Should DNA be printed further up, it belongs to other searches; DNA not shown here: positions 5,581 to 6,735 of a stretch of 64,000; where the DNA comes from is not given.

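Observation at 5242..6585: AT-rich two-gene island: DUF2971-like protein plus a membrane-anchored unknown, wedged between nth and nuoJKL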

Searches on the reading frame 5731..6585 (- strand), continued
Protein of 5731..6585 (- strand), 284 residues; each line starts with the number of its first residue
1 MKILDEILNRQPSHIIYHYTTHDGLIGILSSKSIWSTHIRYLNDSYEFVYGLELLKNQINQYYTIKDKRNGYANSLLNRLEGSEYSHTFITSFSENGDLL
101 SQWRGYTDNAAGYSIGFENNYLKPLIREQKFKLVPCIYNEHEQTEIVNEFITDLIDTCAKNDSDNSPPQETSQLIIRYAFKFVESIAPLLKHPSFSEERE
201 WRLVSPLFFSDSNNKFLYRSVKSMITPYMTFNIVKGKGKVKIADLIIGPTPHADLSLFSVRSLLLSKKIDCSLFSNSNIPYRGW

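Call 71: get_annotated_region(hit=H43, flank=1500)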
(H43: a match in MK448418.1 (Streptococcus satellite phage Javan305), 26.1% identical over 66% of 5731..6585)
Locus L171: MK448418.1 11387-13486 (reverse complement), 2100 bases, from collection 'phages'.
description: Streptococcus satellite phage Javan305, complete genome.
organism: Streptococcus satellite phage Javan305 (NCBI taxid 2558625)
taxonomy: Viruses
host: Streptococcus mitis 27_7; source: -; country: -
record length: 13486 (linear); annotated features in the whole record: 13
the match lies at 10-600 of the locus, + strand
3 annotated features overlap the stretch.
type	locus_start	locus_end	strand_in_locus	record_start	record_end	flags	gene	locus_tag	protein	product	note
CDS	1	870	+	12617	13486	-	-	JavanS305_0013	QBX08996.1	hypothetical protein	FIG01047106: hypothetical protein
CDS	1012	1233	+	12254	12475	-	-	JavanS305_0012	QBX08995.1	hypothetical protein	-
CDS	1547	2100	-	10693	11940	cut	-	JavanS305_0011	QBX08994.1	putative toxic anion resistance protein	-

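Call 73: search_dna_similar(query=L171:1-870:+, collection=plasmids, mode=protein, max_evalue=0.001, max_rows=30)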
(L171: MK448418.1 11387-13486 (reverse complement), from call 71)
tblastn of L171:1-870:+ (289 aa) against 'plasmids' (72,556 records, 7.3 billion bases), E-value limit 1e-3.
Records with a match: 203; places in all: 204; records where one place covers at least 80% of the query: 103.
Best place of each record, by identity: <60% 203.
By first word of the organism name: Escherichia 110; Salmonella 17; Leptospira 17; Agrobacterium 11; Citrobacter 7; Klebsiella 6; Rhizobium 5; Yersinia 4; Enterobacter 4; Vibrio 3; and 11 more.
By predicted mobility (MOB-suite, as given by PLSDB): conjugative 142; non-mobilizable 46; mobilizable 15.
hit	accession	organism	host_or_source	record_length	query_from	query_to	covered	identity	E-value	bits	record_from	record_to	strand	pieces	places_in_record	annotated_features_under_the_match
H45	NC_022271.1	Vibrio campbellii ATCC BAA-1116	-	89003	4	289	99%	32.8%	3e-28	121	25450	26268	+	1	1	DUF2971 domain-containing protein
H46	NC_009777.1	Vibrio campbellii ATCC BAA-1116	-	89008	4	289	99%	32.8%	3e-28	121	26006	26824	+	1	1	DUF2971 domain-containing protein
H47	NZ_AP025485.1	Vibrio echinoideorum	-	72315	1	266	92%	29.5%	7e-15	82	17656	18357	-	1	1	DUF2971 domain-containing protein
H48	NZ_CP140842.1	Rhizobium ruizarguesonis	Trifolium pratense,whole organism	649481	4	259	89%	28.8%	1e-12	75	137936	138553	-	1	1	DUF2971 domain-containing protein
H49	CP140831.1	Rhizobium ruizarguesonis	Trifolium pratense,whole organism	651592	4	259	89%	28.8%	1e-12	75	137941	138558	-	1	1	DUF2971 domain-containing protein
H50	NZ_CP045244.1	Pantoea sp. JZ29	Euphorbia granulata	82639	4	258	88%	28.3%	2e-6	57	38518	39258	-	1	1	DUF2971 domain-containing protein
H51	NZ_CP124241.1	Yersinia bercovieri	-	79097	4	258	88%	27.4%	6e-6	55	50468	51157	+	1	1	hypothetical protein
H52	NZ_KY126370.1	Enterobacter cloacae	baby spinach leaves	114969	4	263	90%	26.6%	3e-8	62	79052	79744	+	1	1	DUF2971 domain-containing protein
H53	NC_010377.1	Yersinia enterocolitica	food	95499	4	258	88%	27.0%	5e-6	55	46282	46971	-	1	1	DUF2971 domain-containing protein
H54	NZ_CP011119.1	Yersinia enterocolitica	gill of flatfish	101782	4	258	88%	27.0%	5e-6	55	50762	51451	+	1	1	DUF2971 domain-containing protein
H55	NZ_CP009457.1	Yersinia enterocolitica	food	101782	4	258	88%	27.0%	5e-6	55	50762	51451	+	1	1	DUF2971 domain-containing protein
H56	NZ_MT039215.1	Serratia proteamaculans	-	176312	4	263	90%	26.3%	4e-7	59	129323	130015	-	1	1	DUF2971 domain-containing protein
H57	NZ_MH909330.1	Leclercia adecarboxylata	Nanjing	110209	4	259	89%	26.4%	2e-7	60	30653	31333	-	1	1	DUF2971 domain-containing protein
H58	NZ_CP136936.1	Enterobacter sp. JJBC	Plutella xylostella,Bacterial culture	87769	4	263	90%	25.7%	7e-8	61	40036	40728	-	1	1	DUF2971 domain-containing protein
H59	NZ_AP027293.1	Neptuniibacter halophilus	-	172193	5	258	88%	26.1%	3e-9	65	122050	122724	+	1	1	DUF2971 domain-containing protein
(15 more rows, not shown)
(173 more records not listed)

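Call 77: search_protein_families(library=pfam, alignment_id=A4, max_evalue=0.00001)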
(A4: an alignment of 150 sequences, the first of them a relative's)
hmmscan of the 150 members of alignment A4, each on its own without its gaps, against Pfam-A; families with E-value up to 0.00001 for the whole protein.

A. member 1, L083:1735-2160:- (142 aa): 0 families

B. families by the number of members that match (of 150 scanned): 142 families (the first 25 are shown)
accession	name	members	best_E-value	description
PF04055.27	Radical_SAM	4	7.1e-22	Radical SAM superfamily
PF12146.15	Hydrolase_4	4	2.8e-15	Serine aminopeptidase, S33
PF13852.11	DUF4197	3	2e-80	Protein of unknown function (DUF4197)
PF00561.26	Abhydrolase_1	3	1.1e-26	alpha/beta hydrolase fold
PF12697.13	Abhydrolase_6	3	3e-20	Alpha/beta hydrolase family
PF02310.24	B12-binding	3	4.1e-09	B12 binding domain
PF16113.10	ECH_2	2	9.4e-95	Enoyl-CoA hydratase/isomerase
PF00378.25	ECH_1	2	3.7e-54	Enoyl-CoA hydratase/isomerase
PF03466.25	LysR_substrate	2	5.5e-46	LysR substrate binding domain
PF13795.12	HupE_UreJ_2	2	4.8e-39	HupE / UreJ protein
PF00849.27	PseudoU_synth_2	2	5e-35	RNA pseudouridylate synthase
PF07690.21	MFS_1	2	2.3e-33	Major Facilitator Superfamily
PF00465.25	Fe-ADH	2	5.8e-30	Iron-containing alcohol dehydrogenase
PF00126.33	HTH_1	2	5.1e-20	Bacterial regulatory helix-turn-helix protein, lysR family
PF03807.23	F420_oxidored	2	2.5e-18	NADP oxidoreductase coenzyme F420-dependent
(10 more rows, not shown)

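Call 78: search_protein_families(library=padloc, alignment_id=A4, max_evalue=0.00001)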
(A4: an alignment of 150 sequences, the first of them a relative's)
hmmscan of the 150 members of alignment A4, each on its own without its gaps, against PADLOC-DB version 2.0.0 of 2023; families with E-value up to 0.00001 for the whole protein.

A. member 1, L083:1735-2160:- (142 aa): 0 families

B. families by the number of members that match (of 150 scanned): 229 families (the first 25 are shown)
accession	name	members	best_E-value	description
PDLC00086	GajA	2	1.5e-108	AAA ATPase domain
PDLC04132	HNH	2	1.2e-85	-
PDLC03546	HNH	2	1.1e-35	Type II restriction enzyme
PDLC03038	MTase_I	2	9.4e-24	Type I methyltransferase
PDLC04168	GajA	2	1.9e-22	-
PDLC00075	GajA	2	3.6e-15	AAA ATPase domain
PDLC00066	GajA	2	7.9e-14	AAA ATPase domain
PDLC00070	GajA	2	1.5e-12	AAA ATPase domain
PDLC00067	GajA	2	1.9e-12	AAA ATPase domain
PDLC00071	GajA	2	1.6e-11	AAA ATPase domain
PDLC00094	GajA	2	3.5e-11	AAA ATPase domain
PDLC02979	AriA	2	8.1e-11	-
PDLC00096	GajA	2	1.5e-10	AAA ATPase domain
PDLC00091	GajA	2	4.9e-10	AAA ATPase domain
PDLC00090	GajA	2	6.8e-10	AAA ATPase domain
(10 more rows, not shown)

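Call 82: search_protein_families(library=padloc, alignment_id=A2, max_evalue=0.001)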
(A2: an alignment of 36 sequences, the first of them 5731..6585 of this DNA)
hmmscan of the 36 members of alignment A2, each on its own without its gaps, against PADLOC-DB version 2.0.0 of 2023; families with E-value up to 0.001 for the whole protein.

A. member 1, window:5731-6585:- (284 aa): 4 families
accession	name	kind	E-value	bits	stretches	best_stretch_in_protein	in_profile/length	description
PDLC04992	PDC-S31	-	5.4e-07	27.6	1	87-215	56-164/220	-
PDLC04990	PDC-S31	-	2.7e-06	25.4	0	72-151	95-170/259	-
PDLC04994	PDC-S31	-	0.00029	18.3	0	88-125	121-158/273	-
PDLC04991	PDC-S31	-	0.00059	17.6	0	25-145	15-123/208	-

B. families by the number of members that match (of 36 scanned): 4 families
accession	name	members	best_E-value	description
PDLC04990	PDC-S31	29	3.7e-10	-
PDLC04992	PDC-S31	22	1.4e-09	-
PDLC04994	PDC-S31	19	1.5e-06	-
PDLC04991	PDC-S31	10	3.3e-07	-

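Call 83: search_protein_families(library=pfam, alignment_id=A2, max_evalue=1)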
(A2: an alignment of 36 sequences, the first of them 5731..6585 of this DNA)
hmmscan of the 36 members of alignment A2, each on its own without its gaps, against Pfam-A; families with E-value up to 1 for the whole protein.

A. member 1, window:5731-6585:- (284 aa): 2 families
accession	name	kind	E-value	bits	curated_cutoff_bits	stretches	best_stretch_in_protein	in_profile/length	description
PF11185.13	DUF2971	-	3.9e-15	57.4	22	1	102-203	1-89/89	Protein of unknown function (DUF2971)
PF15633.11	Tox-ART-HYD1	-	0.17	12.9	25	1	16-35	1-20/97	HYD1 signature containing ADP-ribosyltransferase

B. families by the number of members that match (of 36 scanned): 21 families
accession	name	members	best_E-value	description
PF11185.13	DUF2971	36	6.1e-18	Protein of unknown function (DUF2971)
PF15633.11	Tox-ART-HYD1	16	0.0075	HYD1 signature containing ADP-ribosyltransferase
PF10613.14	Lig_chan-Glu_bd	3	0.049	Ligated ion channel L-glutamate- and glycine-binding site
PF10899.13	AbiGi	2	0.024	Putative abortive phage resistance protein AbiGi, antitoxin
PF12515.13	CaATP_NAI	2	0.12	Ca2+-ATPase N terminal autoinhibitory domain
PF12247.13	MKT1_N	1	0.02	Temperature dependent protein affecting M2 dsRNA replication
PF08399.16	VWA_N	1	0.039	VWA N-terminal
PF22154.2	SelB_WH2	1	0.057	Elongation factor SelB, second winged-helix domain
PF11711.13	Tim54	1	0.07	Inner membrane protein import complex subunit Tim54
PF17456.7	TcpS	1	0.087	Toxin-coregulated pilus protein S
PF12323.14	HTH_OrfB_IS605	1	0.096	Helix-turn-helix domain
PF05944.17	Phage_term_smal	1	0.1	Phage small terminase subunit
PF08165.16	FerA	1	0.11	FerA (NUC095) domain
PF11186.13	DUF2972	1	0.11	Protein of unknown function (DUF2972)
PF22031.2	MCP_V20_C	1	0.12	Major capsid protein V20 C-terminal domain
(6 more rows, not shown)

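Call 84: find_encoding_contigs(protein=P0002, flank=3000, max_places=2)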
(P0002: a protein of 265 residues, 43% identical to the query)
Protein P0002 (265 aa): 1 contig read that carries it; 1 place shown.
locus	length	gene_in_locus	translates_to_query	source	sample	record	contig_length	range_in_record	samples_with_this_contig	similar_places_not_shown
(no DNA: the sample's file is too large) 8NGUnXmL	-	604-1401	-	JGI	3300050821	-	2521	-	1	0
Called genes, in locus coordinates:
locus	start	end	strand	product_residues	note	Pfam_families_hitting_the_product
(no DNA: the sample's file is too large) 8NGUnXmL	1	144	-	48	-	?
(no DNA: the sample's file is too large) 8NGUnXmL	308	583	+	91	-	-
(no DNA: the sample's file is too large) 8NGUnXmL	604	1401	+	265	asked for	PF11185:DUF2971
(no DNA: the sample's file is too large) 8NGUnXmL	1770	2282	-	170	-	-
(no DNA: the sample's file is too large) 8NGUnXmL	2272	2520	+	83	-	?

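Call 85: find_encoding_contigs(protein=P0004, flank=3000, max_places=2)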
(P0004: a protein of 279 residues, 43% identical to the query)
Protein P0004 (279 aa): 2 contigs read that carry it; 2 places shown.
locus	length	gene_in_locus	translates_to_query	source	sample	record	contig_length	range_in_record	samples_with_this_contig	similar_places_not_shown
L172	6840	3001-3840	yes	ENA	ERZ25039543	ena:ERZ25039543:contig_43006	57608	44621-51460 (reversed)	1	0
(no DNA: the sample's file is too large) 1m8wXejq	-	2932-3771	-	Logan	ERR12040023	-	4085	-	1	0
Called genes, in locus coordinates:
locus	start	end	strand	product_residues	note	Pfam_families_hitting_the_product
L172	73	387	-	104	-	-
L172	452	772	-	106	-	-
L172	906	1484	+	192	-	-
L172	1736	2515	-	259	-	-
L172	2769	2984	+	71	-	PF18936:DUF5684 (weak)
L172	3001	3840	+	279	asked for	PF11185:DUF2971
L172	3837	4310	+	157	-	-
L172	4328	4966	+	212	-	-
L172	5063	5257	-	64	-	-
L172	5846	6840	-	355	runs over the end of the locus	PF05598:DUF772, PF01609:DDE_Tnp_1, PF13751:DDE_Tnp_1_6 (weak)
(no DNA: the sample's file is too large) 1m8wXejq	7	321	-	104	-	-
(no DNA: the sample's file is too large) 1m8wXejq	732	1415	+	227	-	-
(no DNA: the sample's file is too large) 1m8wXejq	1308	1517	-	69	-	-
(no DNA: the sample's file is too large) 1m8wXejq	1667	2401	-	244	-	-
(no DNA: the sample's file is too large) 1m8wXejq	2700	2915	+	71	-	PF18936:DUF5684 (weak)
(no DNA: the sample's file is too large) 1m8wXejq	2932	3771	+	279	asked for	PF11185:DUF2971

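Call 86: find_encoding_contigs(protein=P0003, flank=3000, max_places=2)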
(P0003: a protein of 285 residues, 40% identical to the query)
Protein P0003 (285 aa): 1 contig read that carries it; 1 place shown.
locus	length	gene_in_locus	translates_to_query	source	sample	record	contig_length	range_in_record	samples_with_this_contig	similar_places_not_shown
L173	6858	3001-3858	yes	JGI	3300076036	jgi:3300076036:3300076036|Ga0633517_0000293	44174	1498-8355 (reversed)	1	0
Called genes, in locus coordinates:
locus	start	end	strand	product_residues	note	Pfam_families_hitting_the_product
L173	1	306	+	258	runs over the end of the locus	PF05163:DinB (weak), PF12867:DinB_2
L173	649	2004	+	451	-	PF00589:Phage_integrase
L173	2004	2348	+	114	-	-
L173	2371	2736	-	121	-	-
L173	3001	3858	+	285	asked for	PF11185:DUF2971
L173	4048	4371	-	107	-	-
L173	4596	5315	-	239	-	-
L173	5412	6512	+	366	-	PF01548:DEDD_Tnp_IS110, PF02371:Transposase_20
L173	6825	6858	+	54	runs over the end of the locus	-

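Call 93: get_annotated_region(hit=H22, flank=5000)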
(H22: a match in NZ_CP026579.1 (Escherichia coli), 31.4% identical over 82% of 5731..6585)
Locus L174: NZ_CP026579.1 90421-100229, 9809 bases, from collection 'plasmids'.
description: Escherichia coli strain WCHEC005237 plasmid pRmtB1_005237, complete sequence
organism: Escherichia coli (NCBI taxid 562)
taxonomy: Bacteria; Pseudomonadota; Gammaproteobacteria; Enterobacterales; Enterobacteriaceae; Escherichia; Escherichia coli
host: -; source: Homo sapiens,Culture,Rectal swab; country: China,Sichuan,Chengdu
typing (MOB-suite, as given by PLSDB): conjugative; replicon IncFIA,IncFIB,IncFIC; relaxase MOBF; mating-pair formation MPF_F
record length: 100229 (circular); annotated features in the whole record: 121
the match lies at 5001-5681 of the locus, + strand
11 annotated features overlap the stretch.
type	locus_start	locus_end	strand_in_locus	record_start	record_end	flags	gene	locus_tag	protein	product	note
CDS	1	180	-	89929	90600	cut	-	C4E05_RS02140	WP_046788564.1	FadR/GntR family transcriptional regulator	-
CDS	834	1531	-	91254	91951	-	-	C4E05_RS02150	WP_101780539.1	IS1 family transposase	-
CDS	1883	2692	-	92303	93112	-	-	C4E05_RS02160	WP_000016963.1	site-specific integrase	GO:0015074 - DNA integration [Evidence IEA]; GO:0006310 - DNA recombination [Evidence IEA]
CDS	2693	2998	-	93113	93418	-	ccdB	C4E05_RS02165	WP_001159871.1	type II toxin-antitoxin system toxin CcdB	-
CDS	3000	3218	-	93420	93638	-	ccdA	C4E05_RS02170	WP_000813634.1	type II toxin-antitoxin system antitoxin CcdA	-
CDS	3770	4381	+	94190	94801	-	-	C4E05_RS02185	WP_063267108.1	DNA-binding protein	-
CDS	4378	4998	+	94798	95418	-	-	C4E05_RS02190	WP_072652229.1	hypothetical protein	-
CDS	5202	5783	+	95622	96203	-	-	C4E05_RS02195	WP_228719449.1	DUF2971 domain-containing protein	-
CDS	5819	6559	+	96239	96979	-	-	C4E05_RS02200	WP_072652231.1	abortive infection family protein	-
CDS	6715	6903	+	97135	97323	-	-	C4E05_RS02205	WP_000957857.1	hypothetical protein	-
CDS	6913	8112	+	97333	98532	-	-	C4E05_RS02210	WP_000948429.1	IS91 family transposase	-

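Call 94: get_annotated_region(hit=H1, flank=4000)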
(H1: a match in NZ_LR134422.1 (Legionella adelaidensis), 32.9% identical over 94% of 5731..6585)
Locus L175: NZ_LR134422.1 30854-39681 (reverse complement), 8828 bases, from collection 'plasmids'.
description: Legionella adelaidensis strain NCTC12735 plasmid 13, complete sequence
organism: Legionella adelaidensis (NCBI taxid 45056)
taxonomy: Bacteria; Pseudomonadota; Gammaproteobacteria; Legionellales; Legionellaceae; Legionella; Legionella adelaidensis
host: -; source: environmental,Cooling tower water; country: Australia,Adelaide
typing (MOB-suite, as given by PLSDB): non-mobilizable
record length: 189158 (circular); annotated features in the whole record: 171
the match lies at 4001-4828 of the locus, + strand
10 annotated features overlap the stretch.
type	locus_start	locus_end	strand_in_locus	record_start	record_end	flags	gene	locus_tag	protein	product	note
CDS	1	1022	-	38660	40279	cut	-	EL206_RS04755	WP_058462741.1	hypothetical protein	-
CDS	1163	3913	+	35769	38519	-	-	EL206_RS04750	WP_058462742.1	hypothetical protein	-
CDS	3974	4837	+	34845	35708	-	-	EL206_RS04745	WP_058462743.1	DUF2971 domain-containing protein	-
CDS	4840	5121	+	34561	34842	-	-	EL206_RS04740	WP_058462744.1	gamma-glutamyl-gamma-aminobutyrate hydrolase family protein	-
CDS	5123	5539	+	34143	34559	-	-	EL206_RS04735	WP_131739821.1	low affinity iron permease family protein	GO:0055085 - transmembrane transport [Evidence IEA]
CDS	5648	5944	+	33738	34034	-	-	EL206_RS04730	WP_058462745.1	hypothetical protein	-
CDS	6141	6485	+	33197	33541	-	-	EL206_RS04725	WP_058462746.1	PRC-barrel domain-containing protein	GO:0019684 - photosynthesis, light reaction [Evidence IEA]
CDS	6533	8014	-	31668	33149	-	-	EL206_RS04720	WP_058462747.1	hypothetical protein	-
CDS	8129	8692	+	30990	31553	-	-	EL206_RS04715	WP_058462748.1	DUF488 domain-containing protein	-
CDS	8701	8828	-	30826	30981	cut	-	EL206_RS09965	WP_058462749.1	hypothetical protein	-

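Call 97: find_related_loci(query=A2, collection=viral_contigs, flank=4000)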
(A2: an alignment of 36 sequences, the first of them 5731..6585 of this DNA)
Query A2 (284 aa) in viral_contigs; peptide patterns used: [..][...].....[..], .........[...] (x = any residue, [..] = any of these).
170 stretches matched a pattern; 127 encode a relative of the query (tblastn E <= 1e-3); the best 80 are kept; 80 distinct loci.
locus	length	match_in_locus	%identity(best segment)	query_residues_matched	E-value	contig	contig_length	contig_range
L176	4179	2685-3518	35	15-284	4e-44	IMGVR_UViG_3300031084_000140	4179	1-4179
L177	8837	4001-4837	33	1-282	5e-43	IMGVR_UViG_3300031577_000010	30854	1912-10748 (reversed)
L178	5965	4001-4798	32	16-282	1e-40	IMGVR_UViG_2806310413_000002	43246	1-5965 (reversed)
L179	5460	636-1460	35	14-284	2e-40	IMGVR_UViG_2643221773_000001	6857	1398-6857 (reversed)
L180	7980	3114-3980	32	2-284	5e-38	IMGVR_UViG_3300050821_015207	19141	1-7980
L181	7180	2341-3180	30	12-284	6e-38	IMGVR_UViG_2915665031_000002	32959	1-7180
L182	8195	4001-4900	30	1-282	2e-37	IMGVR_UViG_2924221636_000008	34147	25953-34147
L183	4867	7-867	27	15-284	1e-37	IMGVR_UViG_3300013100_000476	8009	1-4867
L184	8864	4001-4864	31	1-284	2e-36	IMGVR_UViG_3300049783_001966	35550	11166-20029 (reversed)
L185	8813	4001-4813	30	15-284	2e-35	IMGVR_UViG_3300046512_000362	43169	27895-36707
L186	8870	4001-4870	29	6-282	6e-34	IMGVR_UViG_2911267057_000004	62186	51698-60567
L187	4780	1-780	31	28-284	1e-32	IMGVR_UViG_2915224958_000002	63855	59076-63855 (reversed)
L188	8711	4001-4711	33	1-233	1e-31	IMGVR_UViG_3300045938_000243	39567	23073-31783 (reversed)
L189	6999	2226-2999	32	8-256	1e-31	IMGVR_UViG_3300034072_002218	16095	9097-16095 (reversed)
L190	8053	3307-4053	31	12-264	7e-30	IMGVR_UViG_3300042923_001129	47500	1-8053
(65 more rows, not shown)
